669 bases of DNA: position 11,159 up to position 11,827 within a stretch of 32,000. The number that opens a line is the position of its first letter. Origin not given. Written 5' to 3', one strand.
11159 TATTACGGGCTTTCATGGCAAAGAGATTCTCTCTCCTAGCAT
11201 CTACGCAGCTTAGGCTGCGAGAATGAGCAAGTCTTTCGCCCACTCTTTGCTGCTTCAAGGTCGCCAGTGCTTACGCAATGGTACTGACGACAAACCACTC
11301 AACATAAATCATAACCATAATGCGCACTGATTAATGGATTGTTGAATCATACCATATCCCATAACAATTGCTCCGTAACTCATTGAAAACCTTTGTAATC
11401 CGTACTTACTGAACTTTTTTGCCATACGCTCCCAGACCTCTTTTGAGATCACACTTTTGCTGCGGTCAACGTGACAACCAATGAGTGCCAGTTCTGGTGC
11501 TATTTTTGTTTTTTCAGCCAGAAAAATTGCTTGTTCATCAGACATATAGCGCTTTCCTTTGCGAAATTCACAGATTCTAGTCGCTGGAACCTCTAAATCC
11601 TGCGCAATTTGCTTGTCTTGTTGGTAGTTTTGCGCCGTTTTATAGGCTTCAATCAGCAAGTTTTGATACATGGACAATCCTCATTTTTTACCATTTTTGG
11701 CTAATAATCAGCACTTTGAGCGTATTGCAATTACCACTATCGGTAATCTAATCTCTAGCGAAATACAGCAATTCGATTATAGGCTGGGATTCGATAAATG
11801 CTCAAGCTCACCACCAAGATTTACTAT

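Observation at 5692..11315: Two identical tandem copies of an RS1-like satellite filamentous phage, next to an unrelated complete inovirus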

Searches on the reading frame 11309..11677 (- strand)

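Call 8: search_protein_families(library=pfam, proteins=[window:11309-11677:-], max_evalue=0.01)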
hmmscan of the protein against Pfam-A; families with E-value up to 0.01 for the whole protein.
window:11309-11677:- (122 aa): 1 family
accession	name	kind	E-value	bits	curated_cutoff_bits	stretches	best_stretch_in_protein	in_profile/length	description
PF12472.13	DUF3693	-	1.9e-09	37.5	21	1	65-121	1-60/60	Phage related protein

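Call 9: search_protein_families(library=phrogs, proteins=[window:11309-11677:-], max_evalue=0.01)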
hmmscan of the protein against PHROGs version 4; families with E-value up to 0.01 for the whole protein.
window:11309-11677:- (122 aa): 4 families
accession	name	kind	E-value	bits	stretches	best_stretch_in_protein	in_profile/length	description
phrog_638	-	transcription regulation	2.4e-33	116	1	3-121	2-116/145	transcriptional regulator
phrog_4441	-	DNA, RNA and nucleotide metabolism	6.9e-11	43.3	1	9-94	9-94/98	HTH DNA binding protein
phrog_34897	-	unknown function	2.4e-07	31.3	1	5-91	4-90/279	-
phrog_1124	-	transcription regulation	0.0059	17.2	1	9-58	10-60/177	transcriptional regulator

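Call 88: search_protein_families(library=ncbifam, proteins=[window:11309-11677:-], max_evalue=0.001)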
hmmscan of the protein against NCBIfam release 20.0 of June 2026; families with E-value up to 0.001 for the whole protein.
window:11309-11677:- (122 aa): 0 families
